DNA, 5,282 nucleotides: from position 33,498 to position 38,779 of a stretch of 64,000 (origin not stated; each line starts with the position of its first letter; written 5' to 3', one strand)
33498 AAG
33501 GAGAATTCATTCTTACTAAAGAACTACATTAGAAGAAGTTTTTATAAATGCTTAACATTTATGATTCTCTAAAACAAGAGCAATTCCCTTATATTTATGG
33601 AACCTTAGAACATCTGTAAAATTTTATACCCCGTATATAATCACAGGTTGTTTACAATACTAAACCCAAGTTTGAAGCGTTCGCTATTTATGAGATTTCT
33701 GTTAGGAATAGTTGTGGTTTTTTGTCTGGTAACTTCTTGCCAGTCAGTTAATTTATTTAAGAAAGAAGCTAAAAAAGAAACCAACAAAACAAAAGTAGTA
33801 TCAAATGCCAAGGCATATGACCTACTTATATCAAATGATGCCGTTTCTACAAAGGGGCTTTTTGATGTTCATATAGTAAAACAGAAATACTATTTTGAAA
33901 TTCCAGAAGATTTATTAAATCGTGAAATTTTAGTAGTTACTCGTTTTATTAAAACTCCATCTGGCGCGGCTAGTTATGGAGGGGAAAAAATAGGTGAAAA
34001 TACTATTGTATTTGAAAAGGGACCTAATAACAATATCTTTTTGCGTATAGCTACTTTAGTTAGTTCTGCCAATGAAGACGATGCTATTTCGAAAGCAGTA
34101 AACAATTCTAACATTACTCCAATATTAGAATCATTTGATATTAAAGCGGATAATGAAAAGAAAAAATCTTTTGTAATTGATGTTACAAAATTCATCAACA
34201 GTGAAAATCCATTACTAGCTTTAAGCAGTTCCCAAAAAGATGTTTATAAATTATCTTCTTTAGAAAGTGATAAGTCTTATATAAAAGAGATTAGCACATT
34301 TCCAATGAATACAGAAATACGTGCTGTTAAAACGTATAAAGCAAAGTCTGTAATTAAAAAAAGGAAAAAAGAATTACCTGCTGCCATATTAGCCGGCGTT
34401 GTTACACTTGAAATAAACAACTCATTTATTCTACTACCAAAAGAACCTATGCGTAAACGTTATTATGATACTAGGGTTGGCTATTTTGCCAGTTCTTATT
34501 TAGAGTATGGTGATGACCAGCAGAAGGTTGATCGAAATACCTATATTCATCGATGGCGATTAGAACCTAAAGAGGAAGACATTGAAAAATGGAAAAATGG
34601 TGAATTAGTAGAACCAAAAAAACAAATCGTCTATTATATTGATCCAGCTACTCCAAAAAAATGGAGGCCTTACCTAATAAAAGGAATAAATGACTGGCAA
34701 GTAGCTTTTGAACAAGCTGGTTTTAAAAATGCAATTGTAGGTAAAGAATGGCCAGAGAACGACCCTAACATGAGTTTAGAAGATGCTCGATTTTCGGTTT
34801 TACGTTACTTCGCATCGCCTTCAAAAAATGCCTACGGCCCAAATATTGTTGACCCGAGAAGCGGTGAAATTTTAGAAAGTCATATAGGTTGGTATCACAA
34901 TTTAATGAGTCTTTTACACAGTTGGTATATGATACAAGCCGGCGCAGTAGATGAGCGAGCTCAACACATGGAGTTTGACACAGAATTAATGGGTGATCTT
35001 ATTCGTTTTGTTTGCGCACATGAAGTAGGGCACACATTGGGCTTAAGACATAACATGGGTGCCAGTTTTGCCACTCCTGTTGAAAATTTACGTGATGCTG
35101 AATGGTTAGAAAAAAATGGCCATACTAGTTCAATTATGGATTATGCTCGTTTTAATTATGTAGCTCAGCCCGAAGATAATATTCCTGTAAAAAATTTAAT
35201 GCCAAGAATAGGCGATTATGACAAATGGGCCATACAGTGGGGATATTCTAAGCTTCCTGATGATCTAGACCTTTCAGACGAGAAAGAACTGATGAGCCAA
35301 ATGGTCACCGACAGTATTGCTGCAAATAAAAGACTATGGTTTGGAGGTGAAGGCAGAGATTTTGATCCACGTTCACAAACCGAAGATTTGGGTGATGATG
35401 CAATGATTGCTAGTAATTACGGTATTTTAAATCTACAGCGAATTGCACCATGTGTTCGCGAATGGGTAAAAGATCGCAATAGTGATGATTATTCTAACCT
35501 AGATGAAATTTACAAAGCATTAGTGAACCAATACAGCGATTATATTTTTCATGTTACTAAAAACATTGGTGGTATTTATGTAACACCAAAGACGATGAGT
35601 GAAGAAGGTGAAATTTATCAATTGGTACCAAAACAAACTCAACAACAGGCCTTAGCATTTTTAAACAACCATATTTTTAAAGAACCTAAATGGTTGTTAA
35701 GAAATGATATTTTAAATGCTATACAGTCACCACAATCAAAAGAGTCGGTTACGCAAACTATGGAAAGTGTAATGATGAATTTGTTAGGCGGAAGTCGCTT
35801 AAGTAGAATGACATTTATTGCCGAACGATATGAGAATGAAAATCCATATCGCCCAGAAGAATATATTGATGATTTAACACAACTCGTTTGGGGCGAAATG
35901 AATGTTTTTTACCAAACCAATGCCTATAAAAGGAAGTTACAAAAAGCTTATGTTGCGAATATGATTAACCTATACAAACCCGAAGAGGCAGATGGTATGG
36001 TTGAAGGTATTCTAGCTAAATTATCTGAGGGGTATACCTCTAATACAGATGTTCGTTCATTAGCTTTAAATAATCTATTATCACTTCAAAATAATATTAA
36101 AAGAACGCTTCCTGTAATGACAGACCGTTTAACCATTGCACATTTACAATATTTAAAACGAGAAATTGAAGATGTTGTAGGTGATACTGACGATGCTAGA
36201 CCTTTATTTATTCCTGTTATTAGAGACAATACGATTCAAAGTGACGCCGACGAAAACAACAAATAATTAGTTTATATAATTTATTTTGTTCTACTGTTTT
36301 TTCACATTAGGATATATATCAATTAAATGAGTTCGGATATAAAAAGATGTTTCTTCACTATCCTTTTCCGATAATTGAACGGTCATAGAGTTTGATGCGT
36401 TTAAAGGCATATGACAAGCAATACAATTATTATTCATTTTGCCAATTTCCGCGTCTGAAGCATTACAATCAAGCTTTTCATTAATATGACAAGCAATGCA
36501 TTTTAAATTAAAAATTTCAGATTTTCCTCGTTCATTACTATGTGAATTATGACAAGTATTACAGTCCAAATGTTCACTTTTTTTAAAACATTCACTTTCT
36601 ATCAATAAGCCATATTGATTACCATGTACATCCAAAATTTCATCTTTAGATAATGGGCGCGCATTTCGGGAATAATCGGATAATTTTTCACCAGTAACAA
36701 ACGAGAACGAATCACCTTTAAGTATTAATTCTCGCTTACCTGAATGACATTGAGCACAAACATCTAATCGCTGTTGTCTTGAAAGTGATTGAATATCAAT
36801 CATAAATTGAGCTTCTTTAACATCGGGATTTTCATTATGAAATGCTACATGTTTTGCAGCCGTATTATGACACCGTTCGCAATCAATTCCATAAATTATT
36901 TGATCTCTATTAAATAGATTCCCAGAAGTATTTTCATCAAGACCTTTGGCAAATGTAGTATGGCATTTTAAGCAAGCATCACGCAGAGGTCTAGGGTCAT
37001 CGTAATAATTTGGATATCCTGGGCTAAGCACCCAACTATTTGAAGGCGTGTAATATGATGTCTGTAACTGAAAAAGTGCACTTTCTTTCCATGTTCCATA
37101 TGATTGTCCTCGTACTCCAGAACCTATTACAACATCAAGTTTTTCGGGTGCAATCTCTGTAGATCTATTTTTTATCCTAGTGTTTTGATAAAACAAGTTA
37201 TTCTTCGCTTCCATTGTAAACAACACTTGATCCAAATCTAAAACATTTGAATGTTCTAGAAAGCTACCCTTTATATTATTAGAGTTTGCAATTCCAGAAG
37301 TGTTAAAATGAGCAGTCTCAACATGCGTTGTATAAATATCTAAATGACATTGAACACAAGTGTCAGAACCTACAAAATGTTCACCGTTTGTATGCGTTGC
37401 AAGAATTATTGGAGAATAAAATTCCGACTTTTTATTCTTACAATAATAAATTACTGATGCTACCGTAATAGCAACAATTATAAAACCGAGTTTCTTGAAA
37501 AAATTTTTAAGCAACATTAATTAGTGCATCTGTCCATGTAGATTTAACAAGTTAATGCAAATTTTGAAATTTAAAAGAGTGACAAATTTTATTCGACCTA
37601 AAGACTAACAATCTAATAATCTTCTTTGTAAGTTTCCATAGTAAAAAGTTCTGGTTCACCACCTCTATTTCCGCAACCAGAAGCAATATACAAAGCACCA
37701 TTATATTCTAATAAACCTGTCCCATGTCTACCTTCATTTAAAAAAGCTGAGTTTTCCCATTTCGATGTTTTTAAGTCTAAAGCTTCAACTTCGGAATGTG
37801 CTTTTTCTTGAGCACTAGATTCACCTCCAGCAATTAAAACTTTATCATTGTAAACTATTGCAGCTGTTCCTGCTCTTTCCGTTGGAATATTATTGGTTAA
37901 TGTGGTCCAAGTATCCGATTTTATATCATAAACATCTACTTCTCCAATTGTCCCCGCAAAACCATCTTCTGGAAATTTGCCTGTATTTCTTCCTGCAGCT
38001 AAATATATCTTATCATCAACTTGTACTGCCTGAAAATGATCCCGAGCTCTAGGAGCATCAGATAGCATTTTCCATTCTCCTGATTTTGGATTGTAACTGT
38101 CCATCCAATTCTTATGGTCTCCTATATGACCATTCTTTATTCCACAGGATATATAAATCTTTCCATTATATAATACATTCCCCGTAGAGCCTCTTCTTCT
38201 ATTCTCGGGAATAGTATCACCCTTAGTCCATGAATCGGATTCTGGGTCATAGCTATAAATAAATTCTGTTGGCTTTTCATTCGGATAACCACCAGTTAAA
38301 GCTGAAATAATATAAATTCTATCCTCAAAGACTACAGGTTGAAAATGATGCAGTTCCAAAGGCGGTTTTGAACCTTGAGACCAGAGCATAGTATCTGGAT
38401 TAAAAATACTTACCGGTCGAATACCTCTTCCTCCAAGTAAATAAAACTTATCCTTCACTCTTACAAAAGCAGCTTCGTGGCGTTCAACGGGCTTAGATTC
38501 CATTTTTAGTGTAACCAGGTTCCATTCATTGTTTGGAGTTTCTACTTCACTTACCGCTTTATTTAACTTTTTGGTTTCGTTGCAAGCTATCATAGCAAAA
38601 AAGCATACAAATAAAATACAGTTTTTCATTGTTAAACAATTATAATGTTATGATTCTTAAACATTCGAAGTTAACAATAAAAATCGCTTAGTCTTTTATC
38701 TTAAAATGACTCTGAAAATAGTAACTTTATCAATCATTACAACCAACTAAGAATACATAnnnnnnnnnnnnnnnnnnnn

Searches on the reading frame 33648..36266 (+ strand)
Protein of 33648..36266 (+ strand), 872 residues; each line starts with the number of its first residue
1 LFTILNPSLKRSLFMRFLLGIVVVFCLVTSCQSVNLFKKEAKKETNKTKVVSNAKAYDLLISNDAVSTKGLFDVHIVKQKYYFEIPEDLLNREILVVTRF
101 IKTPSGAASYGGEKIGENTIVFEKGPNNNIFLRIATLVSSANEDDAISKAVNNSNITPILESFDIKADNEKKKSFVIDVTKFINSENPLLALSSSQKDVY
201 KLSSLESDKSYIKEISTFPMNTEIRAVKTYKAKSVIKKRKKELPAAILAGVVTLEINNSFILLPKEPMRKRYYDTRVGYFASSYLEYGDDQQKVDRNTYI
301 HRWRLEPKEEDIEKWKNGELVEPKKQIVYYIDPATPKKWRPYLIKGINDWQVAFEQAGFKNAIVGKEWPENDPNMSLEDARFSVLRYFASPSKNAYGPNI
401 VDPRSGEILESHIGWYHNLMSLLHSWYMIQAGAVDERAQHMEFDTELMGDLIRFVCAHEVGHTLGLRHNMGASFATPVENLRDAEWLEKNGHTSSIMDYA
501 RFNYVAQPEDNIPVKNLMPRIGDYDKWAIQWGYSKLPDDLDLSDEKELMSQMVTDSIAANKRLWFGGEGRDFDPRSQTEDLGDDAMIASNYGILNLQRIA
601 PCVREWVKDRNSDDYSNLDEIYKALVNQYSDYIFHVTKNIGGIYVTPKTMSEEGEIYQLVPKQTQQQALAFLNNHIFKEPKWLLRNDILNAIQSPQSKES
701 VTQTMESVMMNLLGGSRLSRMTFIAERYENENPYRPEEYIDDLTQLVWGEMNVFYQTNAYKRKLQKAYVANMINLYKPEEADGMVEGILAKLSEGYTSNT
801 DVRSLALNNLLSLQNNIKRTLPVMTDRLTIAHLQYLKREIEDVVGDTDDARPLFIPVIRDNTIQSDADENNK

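Call 4: search_protein_families(library=pfam, proteins=[window:33648-36266:+], max_evalue=0.01)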
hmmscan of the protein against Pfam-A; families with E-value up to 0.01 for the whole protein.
window:33648-36266:+ (872 aa): 6 families
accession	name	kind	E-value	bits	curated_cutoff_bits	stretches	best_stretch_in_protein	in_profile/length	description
PF16313.11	DUF4953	-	1e-116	390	24.2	1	441-751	2-313/316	Met-zincin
PF17148.9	DUF5117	-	2.7e-65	220.2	27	1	112-308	1-189/189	Domain of unknown function (DUF5117)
PF17162.9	DUF5118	-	2e-18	66.3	27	1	55-103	2-50/50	Domain of unknown function (DUF5118)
PF13583.11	Reprolysin_4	-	0.0017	18.5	22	1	455-501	138-177/203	Metallo-peptidase family M12B Reprolysin-like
PF13582.12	Reprolysin_3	-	0.0037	18.2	22.4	1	434-468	88-122/123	Metallo-peptidase family M12B Reprolysin-like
PF13688.12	Reprolysin_5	-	0.0039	17.9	27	0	454-474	143-163/196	Metallo-peptidase family M12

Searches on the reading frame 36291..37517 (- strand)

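Call 4: search_protein_families(library=pfam, proteins=[window:36291-37517:-], max_evalue=0.01)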
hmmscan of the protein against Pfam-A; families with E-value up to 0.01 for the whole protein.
window:36291-37517:- (408 aa): 4 families
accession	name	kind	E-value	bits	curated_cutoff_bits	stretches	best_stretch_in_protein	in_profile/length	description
PF14537.11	Cytochrom_c3_2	-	6.2e-07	30.2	25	0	178-258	25-78/79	Cytochrome c3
PF13435.11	Cytochrome_C554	-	6.6e-07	30.6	20.8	1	180-217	49-83/84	Cytochrome c554 and c-prime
PF14522.11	Cytochrome_C7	-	2.7e-05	24.3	24.8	1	209-263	12-53/67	Cytochrome c7 and related cytochrome c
PF02335.20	Cytochrom_C552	-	4.1e-05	23.2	24.1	1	177-258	85-175/438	Cytochrome c552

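Call 6: search_protein_families(library=ncbifam, proteins=[window:36291-37517:-], max_evalue=0.001)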
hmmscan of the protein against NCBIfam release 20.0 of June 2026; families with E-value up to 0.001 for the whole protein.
window:36291-37517:- (408 aa): 3 families
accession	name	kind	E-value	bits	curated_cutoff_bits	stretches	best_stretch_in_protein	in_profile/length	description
NF041028.1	decahem_GSU2203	exception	3.6e-16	59.3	325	2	180-261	37-111/317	GSU2203 family decaheme c-type cytochrome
NF041198.1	UshA_like_PCGU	equivalog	1.5e-08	33.7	275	1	180-262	443-512/519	UshA-like (seleno)protein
TIGR03507.1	decahem_SO1788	subfamily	1.5e-07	30.3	209.3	1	317-391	244-324/672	OmcA/MtrC family decaheme c-type cytochrome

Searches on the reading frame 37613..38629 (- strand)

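Call 4: search_protein_families(library=pfam, proteins=[window:37613-38629:-], max_evalue=0.01)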
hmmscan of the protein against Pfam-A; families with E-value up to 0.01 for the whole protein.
window:37613-38629:- (338 aa): 11 families
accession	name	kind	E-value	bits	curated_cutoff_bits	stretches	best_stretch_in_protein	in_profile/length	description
PF13964.12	Kelch_6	-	1e-29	102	25.3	5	152-196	8-50/50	Kelch motif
PF24981.1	Beta-prop_ATRN-LZTR1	-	2.4e-29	103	50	2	21-271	12-281/289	Attractin/LZTR1 beta-propeller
PF24681.1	Kelch_KLHDC2_KLHL20_DRC7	-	3.7e-29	102.1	50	2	24-213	26-221/221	KLHDC2/KLHL20/DRC7 Kelch-repeats domain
PF25210.1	Kelch_FKB95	-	3.2e-23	83.1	70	2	95-215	35-151/268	FKB95, Kelch-repeats domain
PF01344.31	Kelch_1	-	9.9e-23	79.8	20.1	3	252-293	2-41/46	Kelch motif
PF13418.12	Kelch_4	-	1.1e-22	80.1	21.6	2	195-246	1-46/49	Galactose oxidase, central domain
PF07646.21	Kelch_2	-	3.3e-18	65.1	21.3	0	196-245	2-45/48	Kelch motif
PF13415.12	Kelch_3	-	8.8e-18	64.4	22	1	206-259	2-47/48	Galactose oxidase, central domain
PF24996.1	NANM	-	1.9e-16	60.3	45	2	181-292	38-148/350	N-acetylneuraminate epimerase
PF13854.13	Kelch_HCF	-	0.0014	18.3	113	0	224-292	37-104/345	Host cell factor, Kelch-repeats domain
PF12768.13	Rax2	-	0.0031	17.4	28.8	0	233-293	57-114/254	Rax2 C-terminal beta propeller domain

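Call 6: search_protein_families(library=ncbifam, proteins=[window:37613-38629:-], max_evalue=0.001)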
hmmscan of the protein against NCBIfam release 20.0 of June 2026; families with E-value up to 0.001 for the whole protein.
window:37613-38629:- (338 aa): 4 families
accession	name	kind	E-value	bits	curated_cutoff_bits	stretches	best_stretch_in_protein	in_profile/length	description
NF010730.0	PRK14131.1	subfamily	2.8e-14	52.6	416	1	180-271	66-157/384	N-acetylneuraminate epimerase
TIGR03547.1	muta_rot_YjhT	subfamily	1.7e-13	50.5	256.35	1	180-271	37-128/346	YjhT family mutarotase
TIGR03548.1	mutarot_permut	subfamily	2.6e-12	46.5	243.2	2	153-269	121-231/323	cyclically-permuted mutarotase family protein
NF053688.1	BamI_Bacteroidota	equivalog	3.9e-05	23.1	370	0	126-212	141-225/452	BamI family beta-barrel-assembly machinery protein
